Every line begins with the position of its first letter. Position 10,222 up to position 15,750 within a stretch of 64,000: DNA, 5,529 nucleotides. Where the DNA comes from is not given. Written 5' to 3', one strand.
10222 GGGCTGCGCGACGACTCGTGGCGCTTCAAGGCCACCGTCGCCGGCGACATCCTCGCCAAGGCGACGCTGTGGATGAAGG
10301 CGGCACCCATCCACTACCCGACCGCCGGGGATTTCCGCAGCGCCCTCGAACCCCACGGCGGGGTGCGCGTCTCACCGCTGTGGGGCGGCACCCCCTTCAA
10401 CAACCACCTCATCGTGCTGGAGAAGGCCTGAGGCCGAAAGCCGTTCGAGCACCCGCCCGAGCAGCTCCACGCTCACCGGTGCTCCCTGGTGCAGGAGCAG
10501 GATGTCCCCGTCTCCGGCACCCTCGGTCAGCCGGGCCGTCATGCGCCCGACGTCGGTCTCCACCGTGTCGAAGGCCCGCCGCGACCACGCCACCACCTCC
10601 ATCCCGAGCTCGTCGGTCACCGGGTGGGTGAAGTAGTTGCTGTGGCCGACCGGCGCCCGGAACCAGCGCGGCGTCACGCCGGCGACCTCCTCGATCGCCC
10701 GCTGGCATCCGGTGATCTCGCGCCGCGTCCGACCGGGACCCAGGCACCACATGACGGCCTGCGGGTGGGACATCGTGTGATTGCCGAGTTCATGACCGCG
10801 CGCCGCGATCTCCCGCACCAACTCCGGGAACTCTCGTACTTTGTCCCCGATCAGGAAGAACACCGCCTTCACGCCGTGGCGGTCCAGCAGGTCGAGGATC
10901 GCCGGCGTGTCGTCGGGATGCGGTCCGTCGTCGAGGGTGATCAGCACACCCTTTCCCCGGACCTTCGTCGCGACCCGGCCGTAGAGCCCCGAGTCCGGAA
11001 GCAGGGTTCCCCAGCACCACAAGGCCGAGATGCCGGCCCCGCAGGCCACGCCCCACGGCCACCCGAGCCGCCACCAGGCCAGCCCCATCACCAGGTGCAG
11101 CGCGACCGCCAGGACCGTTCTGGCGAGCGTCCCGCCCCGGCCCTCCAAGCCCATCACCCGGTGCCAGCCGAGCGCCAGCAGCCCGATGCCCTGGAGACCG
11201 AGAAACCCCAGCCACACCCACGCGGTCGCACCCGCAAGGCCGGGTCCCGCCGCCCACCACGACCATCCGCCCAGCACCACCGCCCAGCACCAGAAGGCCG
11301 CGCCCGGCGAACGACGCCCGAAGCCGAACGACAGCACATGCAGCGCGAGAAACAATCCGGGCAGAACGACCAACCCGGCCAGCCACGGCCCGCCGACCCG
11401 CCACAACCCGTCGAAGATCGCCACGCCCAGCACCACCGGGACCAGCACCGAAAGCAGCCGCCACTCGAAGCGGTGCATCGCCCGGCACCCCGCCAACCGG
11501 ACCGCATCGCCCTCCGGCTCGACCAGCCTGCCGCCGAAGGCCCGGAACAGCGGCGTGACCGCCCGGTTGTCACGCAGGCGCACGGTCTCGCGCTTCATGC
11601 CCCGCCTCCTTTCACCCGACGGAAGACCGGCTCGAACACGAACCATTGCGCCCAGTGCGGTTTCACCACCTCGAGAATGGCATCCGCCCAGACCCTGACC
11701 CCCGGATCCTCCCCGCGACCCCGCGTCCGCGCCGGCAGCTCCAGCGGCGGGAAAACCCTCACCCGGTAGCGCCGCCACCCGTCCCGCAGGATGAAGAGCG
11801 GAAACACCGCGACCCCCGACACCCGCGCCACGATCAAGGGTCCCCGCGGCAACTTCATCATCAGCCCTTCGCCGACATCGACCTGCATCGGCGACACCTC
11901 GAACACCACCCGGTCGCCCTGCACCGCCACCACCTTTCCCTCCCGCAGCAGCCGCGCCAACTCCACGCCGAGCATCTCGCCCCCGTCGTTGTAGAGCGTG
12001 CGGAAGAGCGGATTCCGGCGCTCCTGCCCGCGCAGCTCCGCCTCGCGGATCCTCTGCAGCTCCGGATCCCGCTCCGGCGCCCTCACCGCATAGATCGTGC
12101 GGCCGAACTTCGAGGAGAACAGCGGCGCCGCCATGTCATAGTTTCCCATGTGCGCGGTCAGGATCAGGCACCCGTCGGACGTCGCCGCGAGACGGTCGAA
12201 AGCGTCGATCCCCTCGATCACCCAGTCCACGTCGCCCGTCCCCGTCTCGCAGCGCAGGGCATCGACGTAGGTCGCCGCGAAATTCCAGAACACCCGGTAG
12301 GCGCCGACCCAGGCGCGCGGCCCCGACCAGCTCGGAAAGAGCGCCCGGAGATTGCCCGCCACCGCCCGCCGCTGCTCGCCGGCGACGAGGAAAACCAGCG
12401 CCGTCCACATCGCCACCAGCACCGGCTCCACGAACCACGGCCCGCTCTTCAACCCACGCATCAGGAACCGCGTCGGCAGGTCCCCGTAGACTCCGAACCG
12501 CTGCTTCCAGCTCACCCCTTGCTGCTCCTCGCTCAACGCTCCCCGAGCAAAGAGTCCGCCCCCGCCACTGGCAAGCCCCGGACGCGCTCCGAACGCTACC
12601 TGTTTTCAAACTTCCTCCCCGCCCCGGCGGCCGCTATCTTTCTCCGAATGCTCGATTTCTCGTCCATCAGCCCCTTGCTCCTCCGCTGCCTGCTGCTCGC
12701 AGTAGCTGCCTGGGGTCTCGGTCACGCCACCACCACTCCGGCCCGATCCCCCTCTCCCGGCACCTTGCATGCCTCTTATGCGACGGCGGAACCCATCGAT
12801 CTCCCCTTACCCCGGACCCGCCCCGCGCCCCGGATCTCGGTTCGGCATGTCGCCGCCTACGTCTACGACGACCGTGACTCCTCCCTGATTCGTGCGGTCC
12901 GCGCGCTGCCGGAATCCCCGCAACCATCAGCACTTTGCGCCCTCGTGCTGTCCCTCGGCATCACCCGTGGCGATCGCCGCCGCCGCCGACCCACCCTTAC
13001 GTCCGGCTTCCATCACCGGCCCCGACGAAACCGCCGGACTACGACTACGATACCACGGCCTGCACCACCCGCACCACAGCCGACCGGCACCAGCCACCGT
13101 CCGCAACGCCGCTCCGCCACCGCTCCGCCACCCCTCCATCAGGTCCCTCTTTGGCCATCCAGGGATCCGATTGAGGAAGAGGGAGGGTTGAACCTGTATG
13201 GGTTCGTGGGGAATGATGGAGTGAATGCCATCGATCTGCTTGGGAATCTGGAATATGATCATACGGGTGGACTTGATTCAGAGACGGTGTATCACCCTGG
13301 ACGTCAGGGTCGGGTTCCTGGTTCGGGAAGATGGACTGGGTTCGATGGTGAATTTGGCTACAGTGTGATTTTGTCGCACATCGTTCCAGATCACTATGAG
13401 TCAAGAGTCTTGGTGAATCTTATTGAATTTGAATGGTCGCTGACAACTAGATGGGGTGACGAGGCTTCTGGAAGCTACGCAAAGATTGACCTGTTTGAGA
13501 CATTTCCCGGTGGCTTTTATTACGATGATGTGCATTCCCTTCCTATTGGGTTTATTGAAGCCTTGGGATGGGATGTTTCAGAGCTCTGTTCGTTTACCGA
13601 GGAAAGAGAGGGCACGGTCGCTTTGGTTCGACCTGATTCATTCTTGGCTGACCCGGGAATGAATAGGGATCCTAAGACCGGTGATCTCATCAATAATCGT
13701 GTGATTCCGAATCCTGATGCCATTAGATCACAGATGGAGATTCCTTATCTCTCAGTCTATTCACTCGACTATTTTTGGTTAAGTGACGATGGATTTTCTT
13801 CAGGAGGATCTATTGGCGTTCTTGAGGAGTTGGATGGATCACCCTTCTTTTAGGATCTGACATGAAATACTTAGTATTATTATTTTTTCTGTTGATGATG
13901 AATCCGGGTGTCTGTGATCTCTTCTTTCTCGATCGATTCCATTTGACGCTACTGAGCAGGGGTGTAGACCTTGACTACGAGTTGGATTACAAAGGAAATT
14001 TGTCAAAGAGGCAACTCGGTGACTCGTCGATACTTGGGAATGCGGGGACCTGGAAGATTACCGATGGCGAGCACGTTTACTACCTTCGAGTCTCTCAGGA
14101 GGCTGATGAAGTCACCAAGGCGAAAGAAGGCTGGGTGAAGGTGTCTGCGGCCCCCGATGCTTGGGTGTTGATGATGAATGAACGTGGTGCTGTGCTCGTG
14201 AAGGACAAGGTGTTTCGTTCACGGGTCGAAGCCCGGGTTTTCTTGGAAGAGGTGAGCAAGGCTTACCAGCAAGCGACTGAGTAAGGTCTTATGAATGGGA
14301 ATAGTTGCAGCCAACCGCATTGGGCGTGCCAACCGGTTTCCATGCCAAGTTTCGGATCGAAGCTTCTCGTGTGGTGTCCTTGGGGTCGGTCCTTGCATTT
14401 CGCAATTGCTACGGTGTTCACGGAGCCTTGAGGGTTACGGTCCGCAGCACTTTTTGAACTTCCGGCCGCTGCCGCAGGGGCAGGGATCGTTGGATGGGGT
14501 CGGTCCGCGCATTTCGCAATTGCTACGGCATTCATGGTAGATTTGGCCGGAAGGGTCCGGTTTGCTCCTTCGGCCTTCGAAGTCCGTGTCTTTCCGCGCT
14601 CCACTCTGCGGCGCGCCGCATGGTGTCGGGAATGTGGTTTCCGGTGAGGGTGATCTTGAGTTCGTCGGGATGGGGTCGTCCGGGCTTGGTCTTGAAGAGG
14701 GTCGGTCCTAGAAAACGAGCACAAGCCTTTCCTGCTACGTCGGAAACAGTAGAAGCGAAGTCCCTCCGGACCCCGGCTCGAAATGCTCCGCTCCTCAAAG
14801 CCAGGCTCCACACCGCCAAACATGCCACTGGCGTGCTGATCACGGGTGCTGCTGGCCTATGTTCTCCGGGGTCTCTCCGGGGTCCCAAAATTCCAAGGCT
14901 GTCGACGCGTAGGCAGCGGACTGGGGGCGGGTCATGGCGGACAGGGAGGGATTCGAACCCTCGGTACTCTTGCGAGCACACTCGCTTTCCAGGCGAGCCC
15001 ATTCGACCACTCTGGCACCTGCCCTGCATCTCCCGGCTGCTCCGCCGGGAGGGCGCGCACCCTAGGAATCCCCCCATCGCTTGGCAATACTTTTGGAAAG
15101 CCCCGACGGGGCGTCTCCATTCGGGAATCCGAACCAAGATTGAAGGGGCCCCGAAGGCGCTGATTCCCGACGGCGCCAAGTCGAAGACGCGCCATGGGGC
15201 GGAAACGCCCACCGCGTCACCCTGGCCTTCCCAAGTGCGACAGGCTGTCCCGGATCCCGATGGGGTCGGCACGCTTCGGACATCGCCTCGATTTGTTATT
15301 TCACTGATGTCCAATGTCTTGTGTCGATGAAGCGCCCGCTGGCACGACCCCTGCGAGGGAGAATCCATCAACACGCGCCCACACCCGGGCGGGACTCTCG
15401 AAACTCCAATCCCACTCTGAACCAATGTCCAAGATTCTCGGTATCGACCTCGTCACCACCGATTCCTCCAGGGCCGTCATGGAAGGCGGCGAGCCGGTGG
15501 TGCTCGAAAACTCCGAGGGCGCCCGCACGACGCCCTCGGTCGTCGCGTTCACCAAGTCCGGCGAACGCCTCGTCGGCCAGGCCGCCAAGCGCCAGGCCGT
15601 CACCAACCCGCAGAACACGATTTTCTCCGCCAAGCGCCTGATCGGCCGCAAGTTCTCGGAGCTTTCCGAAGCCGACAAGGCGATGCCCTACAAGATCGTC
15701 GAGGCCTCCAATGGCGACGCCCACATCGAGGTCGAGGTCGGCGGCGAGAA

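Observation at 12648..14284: Orphan Rhs-type C-terminal toxin cassette with an immunity-like partner, AT-rich, lying 3' of tRNA-Ser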

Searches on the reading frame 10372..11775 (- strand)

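Call 50: search_protein_families(library=pfam, proteins=[window:10372-11775:-], max_evalue=0.001)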
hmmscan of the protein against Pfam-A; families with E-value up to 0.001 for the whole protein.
window:10372-11775:- (467 aa): 1 family
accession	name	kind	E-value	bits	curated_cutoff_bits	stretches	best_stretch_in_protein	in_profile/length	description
PF01522.26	Polysacc_deac_1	-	2.8e-32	111.7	23.1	1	272-395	4-124/124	Polysaccharide deacetylase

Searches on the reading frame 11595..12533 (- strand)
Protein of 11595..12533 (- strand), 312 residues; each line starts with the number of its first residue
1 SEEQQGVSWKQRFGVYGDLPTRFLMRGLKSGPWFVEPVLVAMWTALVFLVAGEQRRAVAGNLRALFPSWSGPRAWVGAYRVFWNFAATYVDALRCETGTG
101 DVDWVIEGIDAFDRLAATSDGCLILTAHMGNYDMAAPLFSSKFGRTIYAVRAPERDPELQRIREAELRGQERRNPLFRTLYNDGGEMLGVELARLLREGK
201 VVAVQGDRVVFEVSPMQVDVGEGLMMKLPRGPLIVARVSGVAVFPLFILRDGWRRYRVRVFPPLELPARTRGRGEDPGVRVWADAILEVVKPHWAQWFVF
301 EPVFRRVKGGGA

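Call 50: search_protein_families(library=pfam, proteins=[window:11595-12533:-], max_evalue=0.001)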
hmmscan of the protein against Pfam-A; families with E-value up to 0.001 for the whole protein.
window:11595-12533:- (312 aa): 1 family
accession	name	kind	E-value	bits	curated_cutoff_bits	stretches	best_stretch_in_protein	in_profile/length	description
PF03279.18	Lip_A_acyltrans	-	2.9e-09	37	22.3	1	53-305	51-294/295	Bacterial lipid A biosynthesis acyltransferase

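Call 61: find_related_loci(query=window:11595-12533:-, collection=metagenome_contigs, flank=6000)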
Query window:11595-12533:- (312 aa) in metagenome_contigs; peptide patterns used: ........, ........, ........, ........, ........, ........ (x = any residue, [..] = any of these).
65 stretches matched a pattern; 14 encode a relative of the query (tblastn E <= 1e-3); 14 distinct loci.
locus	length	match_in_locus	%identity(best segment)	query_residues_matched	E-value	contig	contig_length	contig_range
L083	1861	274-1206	76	1-312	4e-166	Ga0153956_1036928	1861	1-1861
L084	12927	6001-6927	71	2-310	1e-150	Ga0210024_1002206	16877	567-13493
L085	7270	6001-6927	71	2-310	9e-151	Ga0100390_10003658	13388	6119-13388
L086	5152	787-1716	71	2-312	1e-151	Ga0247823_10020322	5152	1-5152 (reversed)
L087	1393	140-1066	71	1-310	9e-162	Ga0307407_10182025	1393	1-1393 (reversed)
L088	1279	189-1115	72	1-311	9e-162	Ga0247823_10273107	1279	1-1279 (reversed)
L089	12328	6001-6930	70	2-312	3e-147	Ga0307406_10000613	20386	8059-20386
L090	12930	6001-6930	69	1-310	1e-143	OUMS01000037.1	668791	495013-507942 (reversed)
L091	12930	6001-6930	68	1-310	3e-141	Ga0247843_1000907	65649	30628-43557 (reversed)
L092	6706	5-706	86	79-312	2e-133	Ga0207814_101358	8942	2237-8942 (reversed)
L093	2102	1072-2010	60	3-312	2e-128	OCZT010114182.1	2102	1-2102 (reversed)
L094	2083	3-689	69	84-312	1e-107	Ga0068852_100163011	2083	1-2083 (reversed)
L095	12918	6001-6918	71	1-306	2e-144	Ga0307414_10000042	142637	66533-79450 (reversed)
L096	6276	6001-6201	73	98-164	3e-28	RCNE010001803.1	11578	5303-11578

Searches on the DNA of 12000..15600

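Call 24: search_rna_families(source=window, start=12000, end=15600, threshold=evalue, max_evalue=1)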
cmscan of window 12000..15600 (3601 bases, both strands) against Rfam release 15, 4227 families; matches with E-value up to 1: 2.
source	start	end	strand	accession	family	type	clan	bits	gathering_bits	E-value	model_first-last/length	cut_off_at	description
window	14938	15024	-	RF00005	tRNA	Gene; tRNA;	CL00001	56.7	29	8e-11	1-71/71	no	tRNA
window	14938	14984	+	RF04351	Plastid-psbl-rps4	Cis-reg;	-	35.2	68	6.3e-05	1-53/53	no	Plastid-psbl-rps4 3UTR RNA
